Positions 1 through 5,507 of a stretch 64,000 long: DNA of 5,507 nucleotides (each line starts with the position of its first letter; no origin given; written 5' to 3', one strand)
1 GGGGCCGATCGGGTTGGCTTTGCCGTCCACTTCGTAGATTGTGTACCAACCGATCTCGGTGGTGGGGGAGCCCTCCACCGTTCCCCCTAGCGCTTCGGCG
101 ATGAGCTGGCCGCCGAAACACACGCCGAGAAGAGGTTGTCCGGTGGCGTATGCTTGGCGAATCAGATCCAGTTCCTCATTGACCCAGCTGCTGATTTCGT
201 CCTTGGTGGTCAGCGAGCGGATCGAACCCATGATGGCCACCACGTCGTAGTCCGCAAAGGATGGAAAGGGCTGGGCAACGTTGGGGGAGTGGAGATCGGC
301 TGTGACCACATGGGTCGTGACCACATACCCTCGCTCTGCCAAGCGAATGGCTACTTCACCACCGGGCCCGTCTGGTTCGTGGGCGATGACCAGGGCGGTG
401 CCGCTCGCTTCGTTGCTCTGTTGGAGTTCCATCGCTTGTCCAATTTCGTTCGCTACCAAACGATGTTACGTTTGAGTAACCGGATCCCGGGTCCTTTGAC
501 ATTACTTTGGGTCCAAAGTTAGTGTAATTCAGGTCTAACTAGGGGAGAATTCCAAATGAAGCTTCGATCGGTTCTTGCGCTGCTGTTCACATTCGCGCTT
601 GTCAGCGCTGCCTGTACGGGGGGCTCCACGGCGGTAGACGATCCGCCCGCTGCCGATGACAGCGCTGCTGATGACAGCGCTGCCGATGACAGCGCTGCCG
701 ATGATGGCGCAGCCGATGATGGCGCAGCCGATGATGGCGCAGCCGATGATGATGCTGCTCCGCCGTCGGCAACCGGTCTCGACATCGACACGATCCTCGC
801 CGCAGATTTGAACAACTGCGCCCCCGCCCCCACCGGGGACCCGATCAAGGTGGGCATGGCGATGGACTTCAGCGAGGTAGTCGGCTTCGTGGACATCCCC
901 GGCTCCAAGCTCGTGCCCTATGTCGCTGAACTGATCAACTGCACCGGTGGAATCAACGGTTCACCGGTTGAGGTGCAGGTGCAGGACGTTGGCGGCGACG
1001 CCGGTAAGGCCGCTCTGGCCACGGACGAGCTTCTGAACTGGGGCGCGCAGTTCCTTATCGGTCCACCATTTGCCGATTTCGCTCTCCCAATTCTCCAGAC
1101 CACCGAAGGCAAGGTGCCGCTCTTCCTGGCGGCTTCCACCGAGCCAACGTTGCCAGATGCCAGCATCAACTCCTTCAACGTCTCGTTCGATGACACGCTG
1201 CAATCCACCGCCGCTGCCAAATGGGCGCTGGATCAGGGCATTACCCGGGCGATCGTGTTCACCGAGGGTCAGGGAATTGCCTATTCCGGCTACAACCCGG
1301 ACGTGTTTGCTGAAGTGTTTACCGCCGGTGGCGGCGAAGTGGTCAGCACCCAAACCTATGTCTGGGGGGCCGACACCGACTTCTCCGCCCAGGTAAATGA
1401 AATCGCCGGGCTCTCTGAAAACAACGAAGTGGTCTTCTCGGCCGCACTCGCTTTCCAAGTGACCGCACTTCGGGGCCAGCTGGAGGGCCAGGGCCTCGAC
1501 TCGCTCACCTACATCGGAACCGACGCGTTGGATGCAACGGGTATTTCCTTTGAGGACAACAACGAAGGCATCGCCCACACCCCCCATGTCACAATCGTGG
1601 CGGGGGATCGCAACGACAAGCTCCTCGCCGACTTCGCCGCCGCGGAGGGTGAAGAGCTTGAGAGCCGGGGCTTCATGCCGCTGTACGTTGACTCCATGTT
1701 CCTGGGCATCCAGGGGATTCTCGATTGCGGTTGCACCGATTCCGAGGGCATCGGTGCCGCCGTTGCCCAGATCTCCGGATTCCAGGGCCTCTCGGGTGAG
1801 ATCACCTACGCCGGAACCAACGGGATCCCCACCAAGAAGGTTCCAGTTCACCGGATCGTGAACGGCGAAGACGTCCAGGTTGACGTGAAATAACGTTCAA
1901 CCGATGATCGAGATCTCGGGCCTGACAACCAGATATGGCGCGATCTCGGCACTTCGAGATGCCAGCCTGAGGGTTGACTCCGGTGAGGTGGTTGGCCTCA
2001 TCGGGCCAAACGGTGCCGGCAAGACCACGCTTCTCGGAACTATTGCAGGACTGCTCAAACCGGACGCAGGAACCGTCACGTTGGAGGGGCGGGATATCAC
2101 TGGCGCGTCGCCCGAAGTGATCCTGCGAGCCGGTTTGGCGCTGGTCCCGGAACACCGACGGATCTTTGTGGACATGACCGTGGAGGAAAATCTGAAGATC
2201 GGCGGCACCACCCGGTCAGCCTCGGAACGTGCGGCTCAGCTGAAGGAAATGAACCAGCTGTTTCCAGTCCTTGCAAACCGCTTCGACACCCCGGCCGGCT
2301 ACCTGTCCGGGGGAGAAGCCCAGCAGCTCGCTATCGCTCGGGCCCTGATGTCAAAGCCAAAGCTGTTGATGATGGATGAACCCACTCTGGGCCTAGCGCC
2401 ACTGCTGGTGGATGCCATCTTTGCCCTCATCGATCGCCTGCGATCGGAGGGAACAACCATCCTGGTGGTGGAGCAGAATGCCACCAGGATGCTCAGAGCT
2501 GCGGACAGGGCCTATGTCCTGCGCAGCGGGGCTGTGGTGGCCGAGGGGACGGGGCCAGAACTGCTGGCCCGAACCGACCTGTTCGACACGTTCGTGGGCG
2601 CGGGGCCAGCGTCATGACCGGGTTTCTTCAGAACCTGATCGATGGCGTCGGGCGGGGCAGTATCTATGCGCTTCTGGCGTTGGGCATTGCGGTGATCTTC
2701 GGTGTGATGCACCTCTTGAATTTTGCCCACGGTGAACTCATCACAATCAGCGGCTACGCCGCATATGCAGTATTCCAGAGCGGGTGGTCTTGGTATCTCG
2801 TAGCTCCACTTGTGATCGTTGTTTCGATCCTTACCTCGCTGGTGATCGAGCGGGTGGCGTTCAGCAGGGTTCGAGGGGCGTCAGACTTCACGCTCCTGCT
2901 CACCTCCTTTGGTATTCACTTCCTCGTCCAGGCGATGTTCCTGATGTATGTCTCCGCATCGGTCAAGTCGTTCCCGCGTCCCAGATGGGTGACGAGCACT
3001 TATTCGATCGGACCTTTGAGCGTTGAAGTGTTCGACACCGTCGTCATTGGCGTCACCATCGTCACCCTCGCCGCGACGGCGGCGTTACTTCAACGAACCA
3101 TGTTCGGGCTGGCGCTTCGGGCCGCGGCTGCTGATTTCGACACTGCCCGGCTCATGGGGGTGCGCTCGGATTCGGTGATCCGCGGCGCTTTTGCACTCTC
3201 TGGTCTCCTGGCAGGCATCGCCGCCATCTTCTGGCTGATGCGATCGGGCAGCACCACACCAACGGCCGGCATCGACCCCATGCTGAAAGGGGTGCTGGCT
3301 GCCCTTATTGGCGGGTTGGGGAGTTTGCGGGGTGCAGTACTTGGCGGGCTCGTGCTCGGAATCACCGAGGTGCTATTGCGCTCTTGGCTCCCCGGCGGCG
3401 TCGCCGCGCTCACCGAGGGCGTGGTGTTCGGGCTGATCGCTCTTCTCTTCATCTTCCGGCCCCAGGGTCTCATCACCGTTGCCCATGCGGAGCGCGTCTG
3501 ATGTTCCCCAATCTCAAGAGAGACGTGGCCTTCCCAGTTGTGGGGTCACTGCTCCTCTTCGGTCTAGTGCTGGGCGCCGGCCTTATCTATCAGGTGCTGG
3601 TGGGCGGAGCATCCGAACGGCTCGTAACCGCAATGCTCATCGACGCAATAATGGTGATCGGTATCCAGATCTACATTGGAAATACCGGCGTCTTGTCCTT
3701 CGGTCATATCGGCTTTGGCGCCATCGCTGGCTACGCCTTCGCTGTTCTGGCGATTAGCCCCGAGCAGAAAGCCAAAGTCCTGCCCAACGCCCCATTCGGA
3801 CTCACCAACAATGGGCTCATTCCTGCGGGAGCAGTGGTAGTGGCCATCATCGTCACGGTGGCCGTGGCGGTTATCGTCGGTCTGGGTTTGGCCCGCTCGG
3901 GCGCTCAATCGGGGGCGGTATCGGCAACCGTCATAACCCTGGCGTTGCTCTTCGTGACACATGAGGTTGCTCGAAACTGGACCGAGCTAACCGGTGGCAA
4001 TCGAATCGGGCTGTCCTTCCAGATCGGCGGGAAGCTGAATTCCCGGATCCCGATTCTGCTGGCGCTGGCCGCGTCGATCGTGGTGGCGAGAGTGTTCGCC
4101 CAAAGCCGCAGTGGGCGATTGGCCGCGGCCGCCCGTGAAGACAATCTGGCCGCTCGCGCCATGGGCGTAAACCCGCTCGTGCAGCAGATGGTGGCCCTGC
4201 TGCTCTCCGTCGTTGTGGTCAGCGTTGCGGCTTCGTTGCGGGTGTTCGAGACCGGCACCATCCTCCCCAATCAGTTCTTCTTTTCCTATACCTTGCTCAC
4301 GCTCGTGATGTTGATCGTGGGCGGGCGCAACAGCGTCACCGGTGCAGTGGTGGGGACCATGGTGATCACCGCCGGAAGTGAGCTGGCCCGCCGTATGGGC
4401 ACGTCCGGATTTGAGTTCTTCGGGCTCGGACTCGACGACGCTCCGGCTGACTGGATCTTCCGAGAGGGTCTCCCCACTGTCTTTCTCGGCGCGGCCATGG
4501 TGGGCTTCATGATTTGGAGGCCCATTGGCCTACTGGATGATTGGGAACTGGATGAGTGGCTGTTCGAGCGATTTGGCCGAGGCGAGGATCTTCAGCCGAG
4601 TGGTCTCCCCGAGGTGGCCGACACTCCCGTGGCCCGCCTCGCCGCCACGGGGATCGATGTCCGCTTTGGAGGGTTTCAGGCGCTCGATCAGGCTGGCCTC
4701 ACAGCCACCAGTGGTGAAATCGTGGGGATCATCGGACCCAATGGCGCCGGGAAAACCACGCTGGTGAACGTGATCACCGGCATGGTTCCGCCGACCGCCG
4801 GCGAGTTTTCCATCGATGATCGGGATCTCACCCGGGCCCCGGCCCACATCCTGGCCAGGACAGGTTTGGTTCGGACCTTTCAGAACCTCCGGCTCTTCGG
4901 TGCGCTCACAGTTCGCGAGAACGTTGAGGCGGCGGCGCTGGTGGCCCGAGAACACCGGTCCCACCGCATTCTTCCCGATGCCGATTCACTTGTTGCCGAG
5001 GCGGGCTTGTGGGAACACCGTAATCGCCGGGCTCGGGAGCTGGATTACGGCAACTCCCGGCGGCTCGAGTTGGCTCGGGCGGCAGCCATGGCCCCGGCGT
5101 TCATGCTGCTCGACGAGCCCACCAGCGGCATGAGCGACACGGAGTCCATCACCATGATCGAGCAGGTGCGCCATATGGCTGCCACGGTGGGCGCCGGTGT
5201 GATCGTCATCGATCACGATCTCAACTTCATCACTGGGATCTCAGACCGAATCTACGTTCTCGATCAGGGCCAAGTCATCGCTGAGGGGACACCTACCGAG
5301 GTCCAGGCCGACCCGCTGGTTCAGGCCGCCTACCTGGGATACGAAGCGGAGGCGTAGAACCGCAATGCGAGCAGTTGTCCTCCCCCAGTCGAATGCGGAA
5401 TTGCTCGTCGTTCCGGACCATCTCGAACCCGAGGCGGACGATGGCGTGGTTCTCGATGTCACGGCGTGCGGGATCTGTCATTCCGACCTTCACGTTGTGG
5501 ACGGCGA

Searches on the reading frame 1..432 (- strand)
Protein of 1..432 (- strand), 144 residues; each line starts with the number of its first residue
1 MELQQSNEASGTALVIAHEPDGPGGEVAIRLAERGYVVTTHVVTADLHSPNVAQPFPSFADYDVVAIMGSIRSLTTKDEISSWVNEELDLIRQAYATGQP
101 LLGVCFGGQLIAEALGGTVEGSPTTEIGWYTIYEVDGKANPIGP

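Call 6: search_protein_families(library=ncbifam, proteins=[window:1-432:-])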
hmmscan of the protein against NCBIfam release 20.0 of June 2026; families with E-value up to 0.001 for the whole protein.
window:1-432:- (144 aa): 13 families
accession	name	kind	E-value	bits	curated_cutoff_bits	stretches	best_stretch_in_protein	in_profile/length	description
NF005072.0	PRK06490.1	equivalog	1.4e-17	63.5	339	1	4-134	7-130/251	glutamine amidotransferase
NF005458.0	PRK07053.1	equivalog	6.1e-16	58.5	250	1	13-133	5-118/234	glutamine amidotransferase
NF006098.0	PRK08250.1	equivalog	1e-14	54.7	301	1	18-133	8-119/239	glutamine amidotransferase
NF006562.0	PRK09065.1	equivalog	1.9e-14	53.8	205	1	52-132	47-125/242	glutamine amidotransferase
TIGR00888.1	guaA_Nterm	equivalog_domain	4.4e-07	29.5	172.15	1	89-132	61-104/188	glutamine-hydrolyzing GMP synthase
NF004212.0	PRK05665.1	equivalog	5.8e-07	29.5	309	1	59-124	55-117/241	amidotransferase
NF005849.0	PRK07765.1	equivalog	6.1e-06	25.7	308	1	88-123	66-101/219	aminodeoxychorismate/anthranilate synthase component II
NF000848.1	PRK00074.1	equivalog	6.5e-06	25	400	1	89-132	61-104/512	glutamine-hydrolyzing GMP synthase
NF001975.0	PRK00758.1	equivalog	2e-05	24.3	198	1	97-132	67-102/185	GMP synthase subunit A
NF005743.0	PRK07567.1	equivalog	0.00011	21.6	264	1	55-132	45-127/245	glutamine amidotransferase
NF009475.0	PRK12838.1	equivalog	0.00041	19.4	221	1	84-119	226-261/359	carbamoyl phosphate synthase small subunit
NF005946.0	PRK08007.1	equivalog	0.00043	19.8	332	1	87-119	62-93/187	aminodeoxychorismate synthase component 2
TIGR01368.1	CPSaseIIsmall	equivalog_domain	0.00057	18.9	307.35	1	84-118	232-266/361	glutamine-hydrolyzing carbamoyl-phosphate synthase small subunit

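Call 15: search_protein_families(library=pfam, proteins=[window:1-432:-])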
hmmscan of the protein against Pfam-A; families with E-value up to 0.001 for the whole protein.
window:1-432:- (144 aa): 2 families
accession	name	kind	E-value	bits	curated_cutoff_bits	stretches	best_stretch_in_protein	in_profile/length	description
PF00117.34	GATase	-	1.1e-08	35.4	22.8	1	31-127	17-102/190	Glutamine amidotransferase class-I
PF07722.19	Peptidase_C26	-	8e-06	26.2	20.5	1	87-119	94-126/219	Peptidase C26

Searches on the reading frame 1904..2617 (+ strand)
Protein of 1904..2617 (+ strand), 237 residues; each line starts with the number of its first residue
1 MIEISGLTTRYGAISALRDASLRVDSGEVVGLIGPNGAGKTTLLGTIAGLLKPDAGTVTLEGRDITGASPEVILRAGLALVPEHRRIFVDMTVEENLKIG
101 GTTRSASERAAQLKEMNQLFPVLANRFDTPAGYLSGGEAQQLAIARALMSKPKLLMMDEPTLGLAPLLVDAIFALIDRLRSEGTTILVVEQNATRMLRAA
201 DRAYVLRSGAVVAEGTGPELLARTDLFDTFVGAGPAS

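Call 3: search_protein_families(library=pfam, proteins=[window:1904-2617:+])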
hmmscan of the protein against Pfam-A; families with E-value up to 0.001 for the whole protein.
window:1904-2617:+ (237 aa): 5 families
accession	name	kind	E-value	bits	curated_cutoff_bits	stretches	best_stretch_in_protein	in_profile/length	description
PF00005.33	ABC_tran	-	6.7e-35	121.1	25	1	17-161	1-136/137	ABC transporter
PF13304.12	AAA_21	-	3.4e-10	40.9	27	1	30-59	2-33/304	AAA domain, putative AbiEii toxin, Type IV TA system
PF13191.12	AAA_16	-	9.1e-05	23.5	32.6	1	12-65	7-63/167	AAA ATPase domain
PF25199.1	nSTAND_NTPase5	-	0.00033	20.9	34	0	23-69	37-84/145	Novel STAND NTPase 5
PF13555.12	AAA_29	-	0.00096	19.3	27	1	21-55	16-50/61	P-loop containing region of AAA domain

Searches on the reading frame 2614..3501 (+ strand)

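Call 3: search_protein_families(library=pfam, proteins=[window:2614-3501:+])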
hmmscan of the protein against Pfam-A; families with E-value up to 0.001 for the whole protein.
window:2614-3501:+ (295 aa): 1 family
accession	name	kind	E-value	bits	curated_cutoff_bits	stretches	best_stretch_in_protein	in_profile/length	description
PF02653.21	BPD_transp_2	-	7.4e-33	114.3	26.8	1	8-276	2-265/269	Branched-chain amino acid transport system / permease component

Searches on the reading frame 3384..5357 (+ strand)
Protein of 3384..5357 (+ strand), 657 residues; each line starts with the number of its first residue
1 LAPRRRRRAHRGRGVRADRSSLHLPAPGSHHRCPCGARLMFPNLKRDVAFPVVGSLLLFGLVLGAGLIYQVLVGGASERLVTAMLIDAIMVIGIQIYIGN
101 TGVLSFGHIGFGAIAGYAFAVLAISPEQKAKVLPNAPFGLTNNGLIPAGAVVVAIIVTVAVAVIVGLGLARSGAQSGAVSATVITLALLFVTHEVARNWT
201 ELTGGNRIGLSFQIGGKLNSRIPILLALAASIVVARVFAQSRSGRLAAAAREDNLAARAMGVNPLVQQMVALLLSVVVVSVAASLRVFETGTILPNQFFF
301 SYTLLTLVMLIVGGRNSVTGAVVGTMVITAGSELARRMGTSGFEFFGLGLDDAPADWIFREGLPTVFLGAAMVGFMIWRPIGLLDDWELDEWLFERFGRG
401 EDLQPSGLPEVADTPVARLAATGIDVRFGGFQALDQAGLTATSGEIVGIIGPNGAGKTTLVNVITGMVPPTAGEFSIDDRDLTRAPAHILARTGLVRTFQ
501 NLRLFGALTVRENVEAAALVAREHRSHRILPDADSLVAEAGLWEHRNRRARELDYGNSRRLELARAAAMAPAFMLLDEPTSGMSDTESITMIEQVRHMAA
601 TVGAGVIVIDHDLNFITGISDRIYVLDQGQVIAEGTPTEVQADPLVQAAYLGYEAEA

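Call 3: search_protein_families(library=pfam, proteins=[window:3384-5357:+])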
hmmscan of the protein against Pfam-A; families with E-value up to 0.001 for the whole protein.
window:3384-5357:+ (657 aa): 3 families
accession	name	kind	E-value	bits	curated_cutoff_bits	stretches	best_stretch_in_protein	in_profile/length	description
PF00005.33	ABC_tran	-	3.6e-28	99.3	25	1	435-581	2-137/137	ABC transporter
PF02653.21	BPD_transp_2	-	6.9e-22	78.3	26.8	1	80-339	5-250/269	Branched-chain amino acid transport system / permease component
PF12399.14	BCA_ABC_TP_C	-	3.5e-11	42.9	25.5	1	630-655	1-26/27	Branched-chain amino acid ATP-binding cassette transporter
